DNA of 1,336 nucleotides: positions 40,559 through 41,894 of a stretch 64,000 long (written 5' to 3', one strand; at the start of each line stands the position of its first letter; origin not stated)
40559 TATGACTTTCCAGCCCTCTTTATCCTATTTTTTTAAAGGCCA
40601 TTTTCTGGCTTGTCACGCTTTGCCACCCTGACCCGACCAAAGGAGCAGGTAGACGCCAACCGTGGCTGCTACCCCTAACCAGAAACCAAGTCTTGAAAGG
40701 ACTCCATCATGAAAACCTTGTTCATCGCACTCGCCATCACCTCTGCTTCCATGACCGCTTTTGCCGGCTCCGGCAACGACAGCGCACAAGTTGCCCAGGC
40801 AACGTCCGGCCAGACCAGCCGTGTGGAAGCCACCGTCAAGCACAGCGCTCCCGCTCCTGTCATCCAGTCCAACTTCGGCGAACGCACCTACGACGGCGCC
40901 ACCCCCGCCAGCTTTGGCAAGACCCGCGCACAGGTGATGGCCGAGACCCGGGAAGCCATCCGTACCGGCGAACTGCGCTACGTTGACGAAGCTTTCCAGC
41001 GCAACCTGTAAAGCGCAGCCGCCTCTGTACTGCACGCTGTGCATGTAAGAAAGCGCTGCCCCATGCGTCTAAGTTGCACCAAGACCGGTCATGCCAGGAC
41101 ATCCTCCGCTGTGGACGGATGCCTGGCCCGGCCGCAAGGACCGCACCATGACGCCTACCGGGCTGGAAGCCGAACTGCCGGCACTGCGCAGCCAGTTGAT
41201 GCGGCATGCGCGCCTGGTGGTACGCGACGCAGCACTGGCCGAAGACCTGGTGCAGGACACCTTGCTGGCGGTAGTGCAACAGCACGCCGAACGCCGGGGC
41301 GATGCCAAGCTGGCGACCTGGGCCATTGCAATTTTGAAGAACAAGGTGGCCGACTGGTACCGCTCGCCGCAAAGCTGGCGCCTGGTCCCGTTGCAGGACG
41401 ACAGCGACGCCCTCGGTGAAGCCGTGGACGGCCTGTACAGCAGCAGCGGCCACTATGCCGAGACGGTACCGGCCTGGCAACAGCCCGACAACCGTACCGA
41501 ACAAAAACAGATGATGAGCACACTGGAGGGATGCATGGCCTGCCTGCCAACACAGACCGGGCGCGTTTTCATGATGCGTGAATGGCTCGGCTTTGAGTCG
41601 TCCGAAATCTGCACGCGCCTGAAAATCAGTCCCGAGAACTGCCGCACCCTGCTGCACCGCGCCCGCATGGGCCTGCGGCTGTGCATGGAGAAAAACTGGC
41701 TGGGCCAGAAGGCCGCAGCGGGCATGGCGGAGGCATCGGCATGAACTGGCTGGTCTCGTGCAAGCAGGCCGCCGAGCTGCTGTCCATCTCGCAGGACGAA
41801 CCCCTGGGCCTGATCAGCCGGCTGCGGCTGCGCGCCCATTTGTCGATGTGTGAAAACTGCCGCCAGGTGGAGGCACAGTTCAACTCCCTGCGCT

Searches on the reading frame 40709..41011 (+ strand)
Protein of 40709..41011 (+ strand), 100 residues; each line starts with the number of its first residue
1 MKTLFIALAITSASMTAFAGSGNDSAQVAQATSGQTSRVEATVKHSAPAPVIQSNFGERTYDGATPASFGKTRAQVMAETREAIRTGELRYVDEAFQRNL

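Call 66: search_protein_families(library=pfam, proteins=[window:40709-41011:+], max_evalue=0.001)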
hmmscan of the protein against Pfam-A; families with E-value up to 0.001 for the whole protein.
window:40709-41011:+ (100 aa): 1 family
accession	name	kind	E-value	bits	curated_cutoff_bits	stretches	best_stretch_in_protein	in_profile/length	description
PF13663.11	DUF4148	-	7.1e-05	23.6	27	1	1-91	1-56/62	Domain of unknown function (DUF4148)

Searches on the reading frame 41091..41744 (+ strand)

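Call 66: search_protein_families(library=pfam, proteins=[window:41091-41744:+], max_evalue=0.001)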
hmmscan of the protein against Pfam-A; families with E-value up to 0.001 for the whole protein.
window:41091-41744:+ (217 aa): 3 families
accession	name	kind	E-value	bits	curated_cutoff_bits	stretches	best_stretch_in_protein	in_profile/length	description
PF04542.20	Sigma70_r2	-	7.2e-11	42.2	24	1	32-94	5-68/71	Sigma-70 region 2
PF08281.18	Sigma70_r4_2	-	9.1e-11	41.7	25.7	1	145-192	4-51/54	Sigma-70, region 4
PF22029.2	PhyR_sigma2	-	4.1e-05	24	27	1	26-76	2-48/55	Sigma2 domain of PhyR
